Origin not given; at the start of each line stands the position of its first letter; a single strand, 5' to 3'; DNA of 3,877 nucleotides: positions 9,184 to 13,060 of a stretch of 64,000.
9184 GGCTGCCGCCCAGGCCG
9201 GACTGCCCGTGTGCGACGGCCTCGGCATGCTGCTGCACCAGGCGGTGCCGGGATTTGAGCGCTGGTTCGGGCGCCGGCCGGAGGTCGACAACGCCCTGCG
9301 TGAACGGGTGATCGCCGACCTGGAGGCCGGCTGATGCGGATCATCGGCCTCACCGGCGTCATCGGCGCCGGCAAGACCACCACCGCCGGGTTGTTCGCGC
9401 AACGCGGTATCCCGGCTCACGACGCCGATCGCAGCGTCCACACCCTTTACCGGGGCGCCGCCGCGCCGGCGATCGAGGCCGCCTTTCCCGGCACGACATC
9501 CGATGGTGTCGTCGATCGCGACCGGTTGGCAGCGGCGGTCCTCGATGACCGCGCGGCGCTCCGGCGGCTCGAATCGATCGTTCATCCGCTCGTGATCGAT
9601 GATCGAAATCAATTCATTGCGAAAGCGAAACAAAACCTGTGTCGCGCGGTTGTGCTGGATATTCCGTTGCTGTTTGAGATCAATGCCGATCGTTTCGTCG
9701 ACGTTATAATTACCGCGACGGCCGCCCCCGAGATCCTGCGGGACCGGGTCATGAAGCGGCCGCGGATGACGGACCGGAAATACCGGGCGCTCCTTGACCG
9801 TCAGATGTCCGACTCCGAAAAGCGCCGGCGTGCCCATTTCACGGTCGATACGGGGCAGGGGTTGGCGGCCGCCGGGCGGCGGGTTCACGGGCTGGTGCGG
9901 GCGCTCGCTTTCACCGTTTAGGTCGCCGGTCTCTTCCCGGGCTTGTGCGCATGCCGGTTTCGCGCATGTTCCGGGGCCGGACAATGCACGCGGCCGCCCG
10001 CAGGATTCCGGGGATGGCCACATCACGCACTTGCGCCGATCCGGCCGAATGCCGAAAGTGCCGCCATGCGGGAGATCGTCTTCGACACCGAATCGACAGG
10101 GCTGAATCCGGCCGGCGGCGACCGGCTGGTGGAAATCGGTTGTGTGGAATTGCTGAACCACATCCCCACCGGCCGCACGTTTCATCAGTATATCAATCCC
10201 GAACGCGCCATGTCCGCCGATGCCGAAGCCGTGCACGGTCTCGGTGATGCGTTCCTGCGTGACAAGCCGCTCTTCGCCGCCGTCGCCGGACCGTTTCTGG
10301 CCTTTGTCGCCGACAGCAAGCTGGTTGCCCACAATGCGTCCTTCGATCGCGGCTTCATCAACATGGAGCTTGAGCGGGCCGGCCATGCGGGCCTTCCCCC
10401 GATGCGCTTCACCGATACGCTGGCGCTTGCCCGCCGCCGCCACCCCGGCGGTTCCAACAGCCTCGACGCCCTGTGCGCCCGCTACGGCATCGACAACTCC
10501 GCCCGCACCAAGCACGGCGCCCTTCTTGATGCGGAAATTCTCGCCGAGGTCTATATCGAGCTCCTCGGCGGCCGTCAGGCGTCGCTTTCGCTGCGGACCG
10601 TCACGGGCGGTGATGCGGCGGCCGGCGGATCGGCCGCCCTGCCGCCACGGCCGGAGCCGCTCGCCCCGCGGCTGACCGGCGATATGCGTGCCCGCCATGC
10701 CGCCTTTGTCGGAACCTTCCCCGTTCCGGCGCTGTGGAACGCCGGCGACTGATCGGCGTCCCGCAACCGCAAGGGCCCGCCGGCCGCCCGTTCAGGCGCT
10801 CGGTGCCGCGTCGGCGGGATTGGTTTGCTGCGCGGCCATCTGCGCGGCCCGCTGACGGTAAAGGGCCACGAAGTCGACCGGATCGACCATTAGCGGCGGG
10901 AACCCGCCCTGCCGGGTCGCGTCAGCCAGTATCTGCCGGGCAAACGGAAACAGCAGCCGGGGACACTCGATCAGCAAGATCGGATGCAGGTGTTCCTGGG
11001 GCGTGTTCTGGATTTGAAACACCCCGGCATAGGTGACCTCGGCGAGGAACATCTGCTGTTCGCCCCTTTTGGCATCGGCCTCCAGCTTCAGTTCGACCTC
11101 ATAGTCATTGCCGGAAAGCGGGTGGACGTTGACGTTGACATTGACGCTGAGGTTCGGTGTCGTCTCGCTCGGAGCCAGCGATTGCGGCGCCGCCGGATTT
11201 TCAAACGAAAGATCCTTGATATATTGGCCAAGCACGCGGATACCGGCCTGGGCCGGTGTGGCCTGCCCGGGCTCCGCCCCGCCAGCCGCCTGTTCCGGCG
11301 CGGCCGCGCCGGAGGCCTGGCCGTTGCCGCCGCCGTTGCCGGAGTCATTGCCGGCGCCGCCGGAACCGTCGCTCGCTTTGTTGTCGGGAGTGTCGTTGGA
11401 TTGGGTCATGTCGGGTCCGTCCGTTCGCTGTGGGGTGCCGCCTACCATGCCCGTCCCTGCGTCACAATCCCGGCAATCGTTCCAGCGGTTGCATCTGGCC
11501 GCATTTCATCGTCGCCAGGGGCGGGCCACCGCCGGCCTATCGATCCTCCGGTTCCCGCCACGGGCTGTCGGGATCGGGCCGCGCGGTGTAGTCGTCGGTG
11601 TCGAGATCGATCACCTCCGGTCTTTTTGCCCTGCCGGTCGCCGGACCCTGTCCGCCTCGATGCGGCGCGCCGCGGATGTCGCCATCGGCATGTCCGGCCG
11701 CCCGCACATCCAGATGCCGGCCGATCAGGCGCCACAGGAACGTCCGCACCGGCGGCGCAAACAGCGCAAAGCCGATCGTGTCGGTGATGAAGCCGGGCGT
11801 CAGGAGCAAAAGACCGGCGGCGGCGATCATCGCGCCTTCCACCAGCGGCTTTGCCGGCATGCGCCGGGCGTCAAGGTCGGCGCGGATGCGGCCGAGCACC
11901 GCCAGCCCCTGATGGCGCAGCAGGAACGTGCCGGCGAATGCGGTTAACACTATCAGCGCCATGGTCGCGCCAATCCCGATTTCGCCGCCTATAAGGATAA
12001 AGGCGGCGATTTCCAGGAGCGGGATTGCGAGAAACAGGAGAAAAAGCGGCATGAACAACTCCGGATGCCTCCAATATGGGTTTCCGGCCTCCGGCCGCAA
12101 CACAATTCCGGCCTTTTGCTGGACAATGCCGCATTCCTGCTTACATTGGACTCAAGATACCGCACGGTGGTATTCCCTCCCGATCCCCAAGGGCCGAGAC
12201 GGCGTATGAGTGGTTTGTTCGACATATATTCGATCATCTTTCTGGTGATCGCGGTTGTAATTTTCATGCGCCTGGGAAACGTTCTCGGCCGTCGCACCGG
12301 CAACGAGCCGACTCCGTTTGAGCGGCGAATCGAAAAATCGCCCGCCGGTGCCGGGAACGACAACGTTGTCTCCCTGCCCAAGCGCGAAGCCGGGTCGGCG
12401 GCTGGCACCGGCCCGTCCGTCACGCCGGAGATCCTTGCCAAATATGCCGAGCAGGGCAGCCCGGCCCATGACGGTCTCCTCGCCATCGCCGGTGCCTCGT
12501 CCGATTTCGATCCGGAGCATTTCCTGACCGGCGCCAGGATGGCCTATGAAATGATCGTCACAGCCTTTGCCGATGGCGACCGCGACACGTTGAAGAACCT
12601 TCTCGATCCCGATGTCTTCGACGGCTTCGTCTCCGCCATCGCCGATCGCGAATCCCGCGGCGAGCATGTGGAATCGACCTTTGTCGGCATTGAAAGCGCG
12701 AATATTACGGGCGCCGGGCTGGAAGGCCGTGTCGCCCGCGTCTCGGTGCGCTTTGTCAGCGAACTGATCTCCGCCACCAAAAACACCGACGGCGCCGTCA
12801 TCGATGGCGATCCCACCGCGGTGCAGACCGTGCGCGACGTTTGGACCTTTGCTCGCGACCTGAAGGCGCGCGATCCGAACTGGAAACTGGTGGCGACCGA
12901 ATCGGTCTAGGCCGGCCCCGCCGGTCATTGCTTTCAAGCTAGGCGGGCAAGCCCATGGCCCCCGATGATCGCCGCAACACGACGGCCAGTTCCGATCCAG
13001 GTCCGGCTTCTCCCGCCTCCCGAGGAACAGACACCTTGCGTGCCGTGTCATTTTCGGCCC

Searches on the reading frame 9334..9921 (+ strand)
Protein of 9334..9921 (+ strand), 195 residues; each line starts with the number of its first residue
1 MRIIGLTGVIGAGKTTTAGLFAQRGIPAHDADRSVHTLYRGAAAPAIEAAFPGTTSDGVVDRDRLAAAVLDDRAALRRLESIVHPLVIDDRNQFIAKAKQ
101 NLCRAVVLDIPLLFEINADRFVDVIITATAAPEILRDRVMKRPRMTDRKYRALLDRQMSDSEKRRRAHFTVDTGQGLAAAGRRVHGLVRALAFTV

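Call 83: search_protein_families(library=pfam, proteins=[window:9334-9921:+], max_evalue=0.001)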
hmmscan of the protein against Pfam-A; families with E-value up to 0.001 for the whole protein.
window:9334-9921:+ (195 aa): 2 families
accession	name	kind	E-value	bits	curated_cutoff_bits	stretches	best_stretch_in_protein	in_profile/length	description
PF01121.26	CoaE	-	2.3e-31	109.3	27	1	3-173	2-174/180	Dephospho-CoA kinase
PF13238.12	AAA_18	-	2.5e-06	28.4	29.4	1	4-151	1-120/128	AAA domain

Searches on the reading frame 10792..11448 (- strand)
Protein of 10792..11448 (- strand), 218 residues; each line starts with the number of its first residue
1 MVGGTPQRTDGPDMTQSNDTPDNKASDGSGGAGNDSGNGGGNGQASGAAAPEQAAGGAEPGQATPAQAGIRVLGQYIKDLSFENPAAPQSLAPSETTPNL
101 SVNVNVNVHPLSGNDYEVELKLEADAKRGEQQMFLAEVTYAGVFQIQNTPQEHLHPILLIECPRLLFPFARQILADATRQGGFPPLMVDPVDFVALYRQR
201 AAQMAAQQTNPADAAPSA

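Call 83: search_protein_families(library=pfam, proteins=[window:10792-11448:-], max_evalue=0.001)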
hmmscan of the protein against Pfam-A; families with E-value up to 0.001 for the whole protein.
window:10792-11448:- (218 aa): 1 family
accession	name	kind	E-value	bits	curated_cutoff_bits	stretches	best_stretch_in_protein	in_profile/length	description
PF02556.19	SecB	-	1.2e-53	181.2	26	1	66-203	4-140/141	Preprotein translocase subunit SecB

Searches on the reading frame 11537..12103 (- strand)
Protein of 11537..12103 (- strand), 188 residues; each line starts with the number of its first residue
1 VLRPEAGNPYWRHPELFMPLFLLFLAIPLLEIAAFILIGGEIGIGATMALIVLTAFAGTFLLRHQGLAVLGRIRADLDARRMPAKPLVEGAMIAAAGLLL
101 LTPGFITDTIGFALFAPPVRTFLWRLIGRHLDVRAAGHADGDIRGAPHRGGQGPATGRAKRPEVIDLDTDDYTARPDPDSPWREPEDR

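Call 83: search_protein_families(library=pfam, proteins=[window:11537-12103:-], max_evalue=0.001)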
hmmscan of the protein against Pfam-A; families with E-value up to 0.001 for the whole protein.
window:11537-12103:- (188 aa): 1 family
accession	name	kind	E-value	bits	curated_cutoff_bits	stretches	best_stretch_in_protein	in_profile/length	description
PF04186.18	FxsA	-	6.7e-33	113.5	25.2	1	22-129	1-108/109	FxsA cytoplasmic membrane protein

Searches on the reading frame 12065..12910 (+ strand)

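Call 83: search_protein_families(library=pfam, proteins=[window:12065-12910:+], max_evalue=0.001)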
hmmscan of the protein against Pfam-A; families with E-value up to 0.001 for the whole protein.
window:12065-12910:+ (281 aa): 1 family
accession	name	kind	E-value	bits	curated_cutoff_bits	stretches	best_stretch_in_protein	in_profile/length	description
PF04280.21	Tim44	-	6.1e-48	163.1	29.6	1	137-279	4-146/147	Tim44-like domain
